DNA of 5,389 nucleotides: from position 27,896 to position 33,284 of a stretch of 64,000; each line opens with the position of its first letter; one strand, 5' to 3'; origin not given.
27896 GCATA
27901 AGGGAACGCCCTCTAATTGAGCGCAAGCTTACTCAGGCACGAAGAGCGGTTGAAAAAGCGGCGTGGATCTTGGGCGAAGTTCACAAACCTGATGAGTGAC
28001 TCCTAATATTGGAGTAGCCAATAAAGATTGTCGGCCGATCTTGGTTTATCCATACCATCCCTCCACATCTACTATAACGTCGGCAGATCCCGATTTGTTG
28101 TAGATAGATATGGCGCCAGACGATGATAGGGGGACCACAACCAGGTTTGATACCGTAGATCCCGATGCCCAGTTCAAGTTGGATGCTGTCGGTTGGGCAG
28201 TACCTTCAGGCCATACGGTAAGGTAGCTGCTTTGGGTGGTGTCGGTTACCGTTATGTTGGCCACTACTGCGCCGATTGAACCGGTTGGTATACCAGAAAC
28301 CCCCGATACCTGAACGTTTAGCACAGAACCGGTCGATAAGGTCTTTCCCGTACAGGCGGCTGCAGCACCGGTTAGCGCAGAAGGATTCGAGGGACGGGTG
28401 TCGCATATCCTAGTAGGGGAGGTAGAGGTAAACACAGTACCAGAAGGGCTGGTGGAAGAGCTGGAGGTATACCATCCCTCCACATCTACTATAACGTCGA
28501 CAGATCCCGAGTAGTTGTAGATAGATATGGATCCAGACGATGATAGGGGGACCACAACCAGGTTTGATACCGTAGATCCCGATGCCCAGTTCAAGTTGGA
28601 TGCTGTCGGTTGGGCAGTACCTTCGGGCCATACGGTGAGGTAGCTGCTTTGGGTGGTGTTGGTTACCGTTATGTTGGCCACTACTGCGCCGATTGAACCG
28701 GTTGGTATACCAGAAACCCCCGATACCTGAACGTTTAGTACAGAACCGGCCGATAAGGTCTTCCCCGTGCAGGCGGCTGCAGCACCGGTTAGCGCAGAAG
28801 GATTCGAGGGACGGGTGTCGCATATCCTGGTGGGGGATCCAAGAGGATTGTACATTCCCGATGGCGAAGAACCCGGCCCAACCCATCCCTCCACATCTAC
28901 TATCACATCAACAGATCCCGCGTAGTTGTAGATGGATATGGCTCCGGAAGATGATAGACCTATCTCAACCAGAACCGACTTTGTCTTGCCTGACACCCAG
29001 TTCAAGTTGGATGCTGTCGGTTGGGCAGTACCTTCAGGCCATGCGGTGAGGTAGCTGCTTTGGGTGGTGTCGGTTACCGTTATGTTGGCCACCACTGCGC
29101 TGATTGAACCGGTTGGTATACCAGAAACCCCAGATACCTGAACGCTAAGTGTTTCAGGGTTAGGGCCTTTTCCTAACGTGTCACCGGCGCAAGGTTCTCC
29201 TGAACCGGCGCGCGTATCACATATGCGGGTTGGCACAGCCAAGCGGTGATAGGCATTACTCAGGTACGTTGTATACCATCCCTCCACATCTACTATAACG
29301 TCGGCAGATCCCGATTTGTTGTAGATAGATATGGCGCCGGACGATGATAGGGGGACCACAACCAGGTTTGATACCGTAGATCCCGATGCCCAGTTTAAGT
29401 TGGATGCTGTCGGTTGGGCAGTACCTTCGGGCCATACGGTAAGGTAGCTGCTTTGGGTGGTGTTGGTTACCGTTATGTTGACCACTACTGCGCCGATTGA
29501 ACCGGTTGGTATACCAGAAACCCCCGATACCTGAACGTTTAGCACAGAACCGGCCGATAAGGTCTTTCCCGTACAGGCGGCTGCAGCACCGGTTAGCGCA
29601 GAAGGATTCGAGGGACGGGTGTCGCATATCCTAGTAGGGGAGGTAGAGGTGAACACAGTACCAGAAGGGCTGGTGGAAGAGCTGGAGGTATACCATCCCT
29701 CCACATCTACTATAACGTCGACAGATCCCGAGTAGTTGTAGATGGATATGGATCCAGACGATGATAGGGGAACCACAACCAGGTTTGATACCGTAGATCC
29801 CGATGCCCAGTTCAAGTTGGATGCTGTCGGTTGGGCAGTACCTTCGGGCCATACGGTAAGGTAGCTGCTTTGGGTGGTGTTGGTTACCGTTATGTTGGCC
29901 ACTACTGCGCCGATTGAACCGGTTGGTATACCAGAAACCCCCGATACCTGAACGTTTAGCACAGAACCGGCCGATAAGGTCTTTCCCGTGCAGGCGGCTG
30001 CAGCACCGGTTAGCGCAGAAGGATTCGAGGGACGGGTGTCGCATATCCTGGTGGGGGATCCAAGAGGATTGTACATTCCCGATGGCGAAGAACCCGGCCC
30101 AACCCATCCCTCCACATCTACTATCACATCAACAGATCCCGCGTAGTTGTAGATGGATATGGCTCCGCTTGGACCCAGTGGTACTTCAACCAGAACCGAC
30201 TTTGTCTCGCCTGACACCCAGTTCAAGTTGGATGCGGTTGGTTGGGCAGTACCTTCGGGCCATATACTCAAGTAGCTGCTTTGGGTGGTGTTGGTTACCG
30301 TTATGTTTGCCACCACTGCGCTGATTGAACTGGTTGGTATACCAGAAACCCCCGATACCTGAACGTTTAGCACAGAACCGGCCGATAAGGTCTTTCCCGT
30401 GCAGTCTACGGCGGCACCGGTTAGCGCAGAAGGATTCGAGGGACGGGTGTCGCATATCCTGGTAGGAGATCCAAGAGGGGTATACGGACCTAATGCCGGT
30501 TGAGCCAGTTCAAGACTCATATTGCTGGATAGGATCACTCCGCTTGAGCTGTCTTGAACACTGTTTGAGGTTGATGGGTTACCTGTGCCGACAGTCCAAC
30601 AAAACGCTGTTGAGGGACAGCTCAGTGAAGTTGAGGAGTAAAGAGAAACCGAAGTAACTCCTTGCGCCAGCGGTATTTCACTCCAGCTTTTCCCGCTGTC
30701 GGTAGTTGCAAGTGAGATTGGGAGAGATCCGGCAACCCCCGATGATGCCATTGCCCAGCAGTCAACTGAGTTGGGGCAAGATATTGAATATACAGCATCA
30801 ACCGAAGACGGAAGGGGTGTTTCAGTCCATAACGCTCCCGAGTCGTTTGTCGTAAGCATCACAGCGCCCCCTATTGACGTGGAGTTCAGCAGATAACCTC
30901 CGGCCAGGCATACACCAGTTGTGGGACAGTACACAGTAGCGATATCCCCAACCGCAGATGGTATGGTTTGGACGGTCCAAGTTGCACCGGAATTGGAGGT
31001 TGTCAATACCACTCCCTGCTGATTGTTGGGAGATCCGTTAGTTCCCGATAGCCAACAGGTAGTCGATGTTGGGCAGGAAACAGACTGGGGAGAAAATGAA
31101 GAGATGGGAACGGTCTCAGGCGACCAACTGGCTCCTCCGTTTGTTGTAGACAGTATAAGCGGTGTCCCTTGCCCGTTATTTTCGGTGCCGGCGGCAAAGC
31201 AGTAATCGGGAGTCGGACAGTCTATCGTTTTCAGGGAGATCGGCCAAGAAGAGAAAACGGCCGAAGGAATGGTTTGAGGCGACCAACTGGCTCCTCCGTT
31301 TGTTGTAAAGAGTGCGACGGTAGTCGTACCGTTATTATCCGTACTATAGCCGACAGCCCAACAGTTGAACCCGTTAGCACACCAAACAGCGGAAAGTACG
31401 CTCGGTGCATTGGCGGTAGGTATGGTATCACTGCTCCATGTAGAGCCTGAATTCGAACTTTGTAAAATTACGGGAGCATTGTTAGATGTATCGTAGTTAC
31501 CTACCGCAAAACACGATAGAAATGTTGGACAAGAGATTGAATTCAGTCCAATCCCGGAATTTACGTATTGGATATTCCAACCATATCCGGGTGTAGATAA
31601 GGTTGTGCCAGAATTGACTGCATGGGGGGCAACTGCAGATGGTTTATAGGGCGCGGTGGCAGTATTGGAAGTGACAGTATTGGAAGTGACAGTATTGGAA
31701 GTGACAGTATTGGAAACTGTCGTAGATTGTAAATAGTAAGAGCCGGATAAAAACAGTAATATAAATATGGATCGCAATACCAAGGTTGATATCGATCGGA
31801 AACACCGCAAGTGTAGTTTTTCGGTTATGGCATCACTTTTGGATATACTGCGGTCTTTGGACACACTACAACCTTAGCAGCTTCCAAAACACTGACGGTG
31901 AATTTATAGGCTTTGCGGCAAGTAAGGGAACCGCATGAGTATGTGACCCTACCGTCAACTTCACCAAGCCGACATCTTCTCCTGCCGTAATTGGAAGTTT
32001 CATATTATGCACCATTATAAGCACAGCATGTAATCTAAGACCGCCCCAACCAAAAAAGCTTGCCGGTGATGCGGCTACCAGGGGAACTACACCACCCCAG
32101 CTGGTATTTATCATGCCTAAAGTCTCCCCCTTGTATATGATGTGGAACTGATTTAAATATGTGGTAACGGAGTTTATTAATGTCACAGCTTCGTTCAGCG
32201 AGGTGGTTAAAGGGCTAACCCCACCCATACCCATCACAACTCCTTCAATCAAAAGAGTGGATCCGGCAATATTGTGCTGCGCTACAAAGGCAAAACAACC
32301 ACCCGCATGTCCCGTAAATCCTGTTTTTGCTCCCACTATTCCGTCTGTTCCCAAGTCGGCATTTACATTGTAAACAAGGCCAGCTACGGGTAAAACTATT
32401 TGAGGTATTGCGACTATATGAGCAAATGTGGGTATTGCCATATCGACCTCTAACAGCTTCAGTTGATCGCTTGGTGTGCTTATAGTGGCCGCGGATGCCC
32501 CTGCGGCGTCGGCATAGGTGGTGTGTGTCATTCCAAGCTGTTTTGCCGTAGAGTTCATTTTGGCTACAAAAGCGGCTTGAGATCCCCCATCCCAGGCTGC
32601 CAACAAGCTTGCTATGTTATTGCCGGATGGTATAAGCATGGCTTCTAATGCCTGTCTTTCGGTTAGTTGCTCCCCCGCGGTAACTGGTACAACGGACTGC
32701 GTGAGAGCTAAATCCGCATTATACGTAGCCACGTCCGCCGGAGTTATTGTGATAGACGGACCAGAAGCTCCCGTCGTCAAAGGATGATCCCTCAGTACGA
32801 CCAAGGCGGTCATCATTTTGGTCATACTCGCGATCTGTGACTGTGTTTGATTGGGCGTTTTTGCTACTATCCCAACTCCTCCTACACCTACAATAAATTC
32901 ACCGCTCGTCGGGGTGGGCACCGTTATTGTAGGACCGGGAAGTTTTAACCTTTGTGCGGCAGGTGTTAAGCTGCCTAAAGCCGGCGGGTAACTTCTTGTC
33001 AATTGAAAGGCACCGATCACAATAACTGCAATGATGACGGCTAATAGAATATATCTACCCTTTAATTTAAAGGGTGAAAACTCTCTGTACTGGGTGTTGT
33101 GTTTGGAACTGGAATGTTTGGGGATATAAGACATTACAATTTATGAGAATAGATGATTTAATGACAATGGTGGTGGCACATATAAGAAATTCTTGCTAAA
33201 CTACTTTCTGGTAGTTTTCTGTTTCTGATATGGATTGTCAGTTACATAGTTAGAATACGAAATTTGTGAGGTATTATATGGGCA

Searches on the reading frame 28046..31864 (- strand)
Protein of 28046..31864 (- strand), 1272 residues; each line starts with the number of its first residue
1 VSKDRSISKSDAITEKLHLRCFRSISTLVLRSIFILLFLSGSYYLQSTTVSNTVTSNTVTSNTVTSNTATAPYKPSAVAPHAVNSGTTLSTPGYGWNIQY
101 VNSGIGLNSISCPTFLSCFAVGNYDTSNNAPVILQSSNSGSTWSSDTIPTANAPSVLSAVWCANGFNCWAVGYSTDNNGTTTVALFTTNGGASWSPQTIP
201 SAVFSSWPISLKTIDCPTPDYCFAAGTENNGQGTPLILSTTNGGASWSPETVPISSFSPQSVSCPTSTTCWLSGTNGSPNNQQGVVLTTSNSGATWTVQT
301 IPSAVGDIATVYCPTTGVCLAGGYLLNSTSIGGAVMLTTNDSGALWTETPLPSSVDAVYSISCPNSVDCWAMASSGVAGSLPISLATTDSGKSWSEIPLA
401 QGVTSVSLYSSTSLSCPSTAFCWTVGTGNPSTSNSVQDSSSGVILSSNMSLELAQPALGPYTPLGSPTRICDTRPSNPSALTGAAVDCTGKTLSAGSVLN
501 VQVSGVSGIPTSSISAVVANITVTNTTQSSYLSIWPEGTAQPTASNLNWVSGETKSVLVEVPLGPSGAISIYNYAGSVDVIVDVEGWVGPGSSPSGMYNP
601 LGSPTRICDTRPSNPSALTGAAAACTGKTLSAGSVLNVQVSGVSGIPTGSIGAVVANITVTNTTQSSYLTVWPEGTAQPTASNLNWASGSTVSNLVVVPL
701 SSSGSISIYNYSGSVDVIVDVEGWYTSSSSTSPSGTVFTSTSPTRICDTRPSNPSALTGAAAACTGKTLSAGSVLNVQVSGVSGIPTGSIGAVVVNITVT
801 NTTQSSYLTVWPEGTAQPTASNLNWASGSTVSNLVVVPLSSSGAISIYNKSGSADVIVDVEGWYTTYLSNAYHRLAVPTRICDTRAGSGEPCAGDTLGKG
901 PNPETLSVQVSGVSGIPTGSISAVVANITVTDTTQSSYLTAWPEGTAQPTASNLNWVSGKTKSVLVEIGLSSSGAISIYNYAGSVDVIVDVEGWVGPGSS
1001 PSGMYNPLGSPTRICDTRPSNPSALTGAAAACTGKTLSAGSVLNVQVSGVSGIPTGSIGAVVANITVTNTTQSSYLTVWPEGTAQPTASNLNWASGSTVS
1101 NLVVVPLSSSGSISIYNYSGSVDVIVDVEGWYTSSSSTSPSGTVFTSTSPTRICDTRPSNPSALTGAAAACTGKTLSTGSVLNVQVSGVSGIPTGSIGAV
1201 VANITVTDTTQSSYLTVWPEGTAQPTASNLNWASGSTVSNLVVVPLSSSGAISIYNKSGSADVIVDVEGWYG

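Call 52: search_protein_families(library=pfam, proteins=[window:28046-31864:-], max_evalue=0.0001)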
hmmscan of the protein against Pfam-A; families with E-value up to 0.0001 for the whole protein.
window:28046-31864:- (1272 aa): 2 families
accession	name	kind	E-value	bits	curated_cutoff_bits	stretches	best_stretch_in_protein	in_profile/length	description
PF14870.12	PSII_BNR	-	2.9e-07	30.5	27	0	334-401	38-101/303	Photosynthesis system II assembly factor YCF48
PF24813.1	DUF7709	-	3.6e-07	30.6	33.3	0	768-806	10-49/95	Domain of unknown function (DUF7709)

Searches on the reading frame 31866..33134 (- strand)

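Call 52: search_protein_families(library=pfam, proteins=[window:31866-33134:-], max_evalue=0.0001)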
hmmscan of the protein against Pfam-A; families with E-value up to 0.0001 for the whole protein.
window:31866-33134:- (422 aa): 1 family
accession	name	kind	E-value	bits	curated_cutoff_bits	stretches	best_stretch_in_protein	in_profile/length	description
PF00768.25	Peptidase_S11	-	2.6e-26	93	27.6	1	90-288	26-226/239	D-alanyl-D-alanine carboxypeptidase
